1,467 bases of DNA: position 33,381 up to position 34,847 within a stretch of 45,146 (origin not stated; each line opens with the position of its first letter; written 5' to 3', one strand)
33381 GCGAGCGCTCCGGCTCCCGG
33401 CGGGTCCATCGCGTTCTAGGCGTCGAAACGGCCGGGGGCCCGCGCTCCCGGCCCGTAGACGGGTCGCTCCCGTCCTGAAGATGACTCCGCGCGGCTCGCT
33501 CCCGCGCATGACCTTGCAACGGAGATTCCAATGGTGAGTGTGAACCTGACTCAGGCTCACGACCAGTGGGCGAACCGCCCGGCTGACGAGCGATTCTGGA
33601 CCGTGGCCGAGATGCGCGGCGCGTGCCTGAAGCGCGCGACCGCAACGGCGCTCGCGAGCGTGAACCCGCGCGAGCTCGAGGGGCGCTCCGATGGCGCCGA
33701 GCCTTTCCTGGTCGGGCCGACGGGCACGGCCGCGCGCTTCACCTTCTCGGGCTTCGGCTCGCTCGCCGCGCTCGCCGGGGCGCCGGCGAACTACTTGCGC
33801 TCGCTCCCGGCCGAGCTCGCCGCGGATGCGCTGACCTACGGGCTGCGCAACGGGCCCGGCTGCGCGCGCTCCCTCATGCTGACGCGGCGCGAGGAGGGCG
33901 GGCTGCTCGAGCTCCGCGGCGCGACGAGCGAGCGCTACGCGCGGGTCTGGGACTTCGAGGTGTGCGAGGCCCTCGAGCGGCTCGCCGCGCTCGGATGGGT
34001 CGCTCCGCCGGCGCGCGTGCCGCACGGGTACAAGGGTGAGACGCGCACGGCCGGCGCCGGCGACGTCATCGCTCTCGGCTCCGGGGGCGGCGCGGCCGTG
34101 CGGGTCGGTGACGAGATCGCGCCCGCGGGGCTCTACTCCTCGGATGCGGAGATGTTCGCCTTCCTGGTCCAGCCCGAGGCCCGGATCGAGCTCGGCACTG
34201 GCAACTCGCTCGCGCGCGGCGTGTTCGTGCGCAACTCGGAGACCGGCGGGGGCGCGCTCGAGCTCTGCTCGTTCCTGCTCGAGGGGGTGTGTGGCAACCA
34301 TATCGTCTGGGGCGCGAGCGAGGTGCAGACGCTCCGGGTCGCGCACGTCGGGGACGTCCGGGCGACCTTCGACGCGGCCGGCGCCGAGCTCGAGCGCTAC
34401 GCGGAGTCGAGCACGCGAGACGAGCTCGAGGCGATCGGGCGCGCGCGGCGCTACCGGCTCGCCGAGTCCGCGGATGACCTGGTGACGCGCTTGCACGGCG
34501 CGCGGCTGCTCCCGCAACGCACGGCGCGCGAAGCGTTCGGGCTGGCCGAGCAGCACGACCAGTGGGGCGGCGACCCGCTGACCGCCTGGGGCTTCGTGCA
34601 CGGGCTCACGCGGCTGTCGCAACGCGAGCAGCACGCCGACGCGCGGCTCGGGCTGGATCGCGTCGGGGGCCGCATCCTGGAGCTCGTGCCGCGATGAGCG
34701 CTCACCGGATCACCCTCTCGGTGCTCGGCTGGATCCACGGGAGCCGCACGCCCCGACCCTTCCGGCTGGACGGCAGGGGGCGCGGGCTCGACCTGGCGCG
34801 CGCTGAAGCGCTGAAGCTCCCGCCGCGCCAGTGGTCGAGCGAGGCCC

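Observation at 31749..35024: A conserved ~17-nt element, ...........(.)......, precedes four cistrons of one operon, each after GC hairpins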

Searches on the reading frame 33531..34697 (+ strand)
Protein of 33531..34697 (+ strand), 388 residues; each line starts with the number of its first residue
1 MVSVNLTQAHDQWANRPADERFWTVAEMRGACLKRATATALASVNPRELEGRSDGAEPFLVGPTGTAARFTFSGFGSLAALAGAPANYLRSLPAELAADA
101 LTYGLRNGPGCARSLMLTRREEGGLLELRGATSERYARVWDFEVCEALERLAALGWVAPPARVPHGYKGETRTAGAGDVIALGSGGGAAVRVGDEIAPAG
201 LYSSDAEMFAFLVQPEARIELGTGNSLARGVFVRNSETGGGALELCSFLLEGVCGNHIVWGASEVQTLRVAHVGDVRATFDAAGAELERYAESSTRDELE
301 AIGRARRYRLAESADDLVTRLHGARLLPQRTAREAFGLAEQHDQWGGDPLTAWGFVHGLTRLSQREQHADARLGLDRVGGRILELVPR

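Call 11: search_protein_families(library=pfam, proteins=[window:33531-34697:+], max_evalue=0.01)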
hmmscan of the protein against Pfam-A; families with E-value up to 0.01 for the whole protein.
window:33531-34697:+ (388 aa): 1 family
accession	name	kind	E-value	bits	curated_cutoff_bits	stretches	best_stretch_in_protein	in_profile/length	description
PF06067.16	DUF932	-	7.4e-06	26.3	23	1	197-365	33-208/227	Domain of unknown function (DUF932)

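Call 12: search_protein_families(library=phrogs, proteins=[window:33531-34697:+], max_evalue=0.01)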
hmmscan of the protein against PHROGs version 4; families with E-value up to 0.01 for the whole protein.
window:33531-34697:+ (388 aa): 1 family
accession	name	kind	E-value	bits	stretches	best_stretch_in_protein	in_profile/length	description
phrog_1362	-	unknown function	9.8e-23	81.9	1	74-386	80-386/391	-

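Call 14: find_related_loci(query=window:33531-34697:+, collection=genome_contigs, flank=6000)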
Query window:33531-34697:+ (388 aa) in genome_contigs; peptide patterns used: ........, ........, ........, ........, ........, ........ (x = any residue, [..] = any of these).
53 stretches matched a pattern, but none encodes a relative of the query by tblastn (E <= 1e-3).

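Call 16: find_related_loci(query=window:33531-34697:+, collection=viral_contigs, flank=6000)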
Query window:33531-34697:+ (388 aa) in viral_contigs; peptide patterns used: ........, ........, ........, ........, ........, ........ (x = any residue, [..] = any of these).
8 stretches matched a pattern, but none encodes a relative of the query by tblastn (E <= 1e-3).

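Call 18: find_encoding_contigs(protein=window:33531-34697:+, flank=10000, max_places=10)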
Protein window:33531-34697:+ (388 aa): 1 contig read that carries it; 1 place shown.
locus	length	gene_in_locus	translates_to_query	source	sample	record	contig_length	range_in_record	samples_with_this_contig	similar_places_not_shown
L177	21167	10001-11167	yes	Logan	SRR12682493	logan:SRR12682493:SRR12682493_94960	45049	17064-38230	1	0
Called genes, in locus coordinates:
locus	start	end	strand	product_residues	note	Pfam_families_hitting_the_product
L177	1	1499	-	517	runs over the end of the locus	PF12236:Head-tail_con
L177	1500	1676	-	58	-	-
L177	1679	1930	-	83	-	-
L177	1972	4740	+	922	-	PF03906:Phage_T7_tail (weak), PF10983:DUF2793 (weak)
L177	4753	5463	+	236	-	PF10983:DUF2793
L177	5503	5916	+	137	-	-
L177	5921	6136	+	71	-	-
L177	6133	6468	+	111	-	-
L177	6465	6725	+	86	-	-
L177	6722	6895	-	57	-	-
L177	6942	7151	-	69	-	-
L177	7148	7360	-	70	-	-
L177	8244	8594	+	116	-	-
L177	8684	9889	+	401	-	-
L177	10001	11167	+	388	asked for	PF06067:DUF932 (weak)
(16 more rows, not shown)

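Call 19: find_homologous_proteins(query=window:33531-34697:+)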
Query window:33531-34697:+ (388 aa): 230 proteins with E <= 0.001 among 8000 candidates; the best 120 are listed.
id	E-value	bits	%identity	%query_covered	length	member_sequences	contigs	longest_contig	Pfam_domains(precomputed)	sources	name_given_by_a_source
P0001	1.6e-252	856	100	100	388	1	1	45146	PF06067.17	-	-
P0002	1.1e-104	369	49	99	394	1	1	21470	-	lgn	-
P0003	1.3e-89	319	43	99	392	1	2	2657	PF06067.17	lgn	-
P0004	1.2e-88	316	43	99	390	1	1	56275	PF06067.17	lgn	-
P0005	1.2e-87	313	43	98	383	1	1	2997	PF06067.17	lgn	-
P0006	3.0e-87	312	43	99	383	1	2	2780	PF06067.17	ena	-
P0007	1.1e-86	310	44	99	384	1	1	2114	PF06067.17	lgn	-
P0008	1.8e-86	309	43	99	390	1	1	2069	PF06067.17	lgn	-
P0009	1.5e-85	306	42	98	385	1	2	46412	PF06067.17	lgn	-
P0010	3.6e-85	305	42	99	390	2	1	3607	PF06067.17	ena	-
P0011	4.0e-85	305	43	98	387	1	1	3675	PF06067.17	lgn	-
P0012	3.6e-84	302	43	98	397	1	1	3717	PF06067.17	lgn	-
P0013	1.6e-83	299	44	98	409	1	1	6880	PF06067.17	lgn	-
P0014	3.4e-83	298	42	99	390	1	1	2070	PF06067.17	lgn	-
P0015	4.2e-83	298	43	98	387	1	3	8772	PF06067.17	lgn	-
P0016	4.6e-83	298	44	98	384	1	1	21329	-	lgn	-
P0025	2.7e-80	289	44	99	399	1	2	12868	PF06067.17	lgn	-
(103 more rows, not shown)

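Call 23: find_encoding_contigs(protein=P0002, flank=10000, max_places=3)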
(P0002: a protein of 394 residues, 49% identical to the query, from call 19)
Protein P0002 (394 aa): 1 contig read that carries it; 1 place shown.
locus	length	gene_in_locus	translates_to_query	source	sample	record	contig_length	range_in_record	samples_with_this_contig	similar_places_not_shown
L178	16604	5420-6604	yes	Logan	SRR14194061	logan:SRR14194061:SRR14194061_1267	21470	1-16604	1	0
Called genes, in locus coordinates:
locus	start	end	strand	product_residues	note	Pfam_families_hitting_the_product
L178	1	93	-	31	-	?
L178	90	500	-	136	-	-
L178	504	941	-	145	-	-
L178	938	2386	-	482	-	PF06074:Portal_Mu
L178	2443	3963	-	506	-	PF17289:Terminase_6C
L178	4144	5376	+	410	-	-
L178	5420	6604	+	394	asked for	-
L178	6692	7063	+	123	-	-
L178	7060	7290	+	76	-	-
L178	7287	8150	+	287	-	PF13708:DUF4942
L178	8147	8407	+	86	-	-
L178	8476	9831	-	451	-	PF00005:ABC_tran (faint)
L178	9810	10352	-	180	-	PF02195:ParB_N (weak)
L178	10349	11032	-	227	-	-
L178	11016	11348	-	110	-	-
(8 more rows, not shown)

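Call 24: find_encoding_contigs(protein=P0004, flank=10000, max_places=3)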
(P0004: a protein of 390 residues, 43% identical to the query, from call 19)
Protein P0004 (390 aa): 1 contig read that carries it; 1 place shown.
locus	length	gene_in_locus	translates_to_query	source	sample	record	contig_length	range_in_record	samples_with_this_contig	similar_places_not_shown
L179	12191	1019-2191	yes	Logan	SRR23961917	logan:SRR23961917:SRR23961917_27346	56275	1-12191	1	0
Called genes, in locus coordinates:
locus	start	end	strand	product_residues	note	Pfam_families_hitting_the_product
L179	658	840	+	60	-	-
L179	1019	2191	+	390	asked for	PF06067:DUF932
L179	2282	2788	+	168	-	-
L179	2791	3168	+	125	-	-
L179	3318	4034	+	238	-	-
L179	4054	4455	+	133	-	-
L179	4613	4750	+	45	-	-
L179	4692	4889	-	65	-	-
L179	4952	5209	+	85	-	-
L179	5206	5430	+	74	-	-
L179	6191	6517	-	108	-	PF24203:Phage_ProQ_C_like (weak)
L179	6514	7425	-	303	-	-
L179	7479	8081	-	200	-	PF04542:Sigma70_r2, PF08281:Sigma70_r4_2 (weak)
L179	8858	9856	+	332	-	PF00589:Phage_integrase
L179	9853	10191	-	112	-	PF12728:HTH_17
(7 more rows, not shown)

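Call 25: find_encoding_contigs(protein=P0009, flank=10000, max_places=3)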
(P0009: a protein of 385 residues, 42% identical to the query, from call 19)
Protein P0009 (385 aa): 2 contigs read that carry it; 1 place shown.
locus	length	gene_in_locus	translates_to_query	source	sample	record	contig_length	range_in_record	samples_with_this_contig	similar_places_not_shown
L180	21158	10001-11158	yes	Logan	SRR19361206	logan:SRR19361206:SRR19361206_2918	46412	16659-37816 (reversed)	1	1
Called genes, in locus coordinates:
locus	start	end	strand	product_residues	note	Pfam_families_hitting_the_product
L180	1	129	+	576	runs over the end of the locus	-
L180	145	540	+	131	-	-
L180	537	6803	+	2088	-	-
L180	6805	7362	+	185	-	PF01510:Amidase_2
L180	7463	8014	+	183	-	-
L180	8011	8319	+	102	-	-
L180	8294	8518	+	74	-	-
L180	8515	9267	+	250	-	-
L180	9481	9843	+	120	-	PF26929:DUF8280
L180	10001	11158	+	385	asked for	PF06067:DUF932 (weak)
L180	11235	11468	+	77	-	-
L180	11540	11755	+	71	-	-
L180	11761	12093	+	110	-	-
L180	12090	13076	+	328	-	PF04404:ERF (weak)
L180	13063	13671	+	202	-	PF09588:YqaJ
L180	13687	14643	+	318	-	-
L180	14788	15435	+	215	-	-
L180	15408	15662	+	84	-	-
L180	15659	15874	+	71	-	-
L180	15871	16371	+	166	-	-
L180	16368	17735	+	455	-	PF01555:N6_N4_Mtase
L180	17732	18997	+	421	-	PF02195:ParB_N (weak), PF01555:N6_N4_Mtase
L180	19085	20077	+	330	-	-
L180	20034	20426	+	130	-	-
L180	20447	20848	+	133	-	-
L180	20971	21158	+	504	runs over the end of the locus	PF02195:ParB_N, PF17762:HTH_ParB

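Call 54: find_encoding_contigs(protein=P0025, flank=8000, max_places=2)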
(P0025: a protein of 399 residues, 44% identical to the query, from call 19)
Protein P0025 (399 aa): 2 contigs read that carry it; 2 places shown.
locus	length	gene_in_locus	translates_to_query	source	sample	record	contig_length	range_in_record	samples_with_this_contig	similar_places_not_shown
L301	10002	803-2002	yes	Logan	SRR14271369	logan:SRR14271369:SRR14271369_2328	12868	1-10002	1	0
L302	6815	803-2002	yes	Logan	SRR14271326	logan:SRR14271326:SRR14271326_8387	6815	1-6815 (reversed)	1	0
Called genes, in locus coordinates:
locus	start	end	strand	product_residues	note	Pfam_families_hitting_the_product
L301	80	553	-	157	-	PF06941:NT5C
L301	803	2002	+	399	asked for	PF06067:DUF932 (faint)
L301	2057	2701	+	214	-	PF12705:PDDEXK_1 (weak)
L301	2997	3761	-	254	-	PF06414:Zeta_toxin (faint), PF13671:AAA_33 (faint)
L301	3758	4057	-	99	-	-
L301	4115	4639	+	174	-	-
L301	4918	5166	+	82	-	PF01527:HTH_Tnp_1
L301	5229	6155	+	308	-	PF13276:HTH_21, PF00665:rve, PF13683:rve_3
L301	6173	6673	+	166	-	PF03050:DDE_Tnp_IS66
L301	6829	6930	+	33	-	-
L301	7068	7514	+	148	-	PF00376:MerR, PF13411:MerR_1, PF09278:MerR-DNA-bind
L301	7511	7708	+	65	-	-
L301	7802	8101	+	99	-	-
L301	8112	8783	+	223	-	PF02411:MerT, PF00403:HMA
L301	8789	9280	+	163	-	PF18423:zf_CopZ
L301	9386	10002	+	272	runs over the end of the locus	PF00583:Acetyltransf_1, PF13673:Acetyltransf_10 (faint), PF13508:Acetyltransf_7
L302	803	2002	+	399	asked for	PF06067:DUF932 (faint)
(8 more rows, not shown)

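Call 55: find_encoding_contigs(protein=P0016, flank=8000, max_places=2)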
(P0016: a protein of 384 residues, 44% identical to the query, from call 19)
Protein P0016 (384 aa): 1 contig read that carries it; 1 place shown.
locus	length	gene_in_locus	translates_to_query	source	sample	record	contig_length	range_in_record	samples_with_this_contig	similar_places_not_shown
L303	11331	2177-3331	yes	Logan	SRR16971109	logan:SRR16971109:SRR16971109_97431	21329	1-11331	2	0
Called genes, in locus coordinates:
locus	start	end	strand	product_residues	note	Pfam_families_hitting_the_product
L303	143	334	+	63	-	-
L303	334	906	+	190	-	-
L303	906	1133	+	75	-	-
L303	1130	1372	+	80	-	-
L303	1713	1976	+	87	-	-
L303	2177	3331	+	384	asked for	-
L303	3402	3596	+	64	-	-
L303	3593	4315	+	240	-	PF04542:Sigma70_r2 (weak)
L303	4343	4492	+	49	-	-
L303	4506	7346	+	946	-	PF03167:UDG, PF01612:DNA_pol_A_exo1 (weak), PF00476:DNA_pol_A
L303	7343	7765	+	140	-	-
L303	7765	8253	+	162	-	-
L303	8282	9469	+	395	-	-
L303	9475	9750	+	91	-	-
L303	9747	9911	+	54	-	-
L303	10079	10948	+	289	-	PF00154:RecA_N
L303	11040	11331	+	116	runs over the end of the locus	-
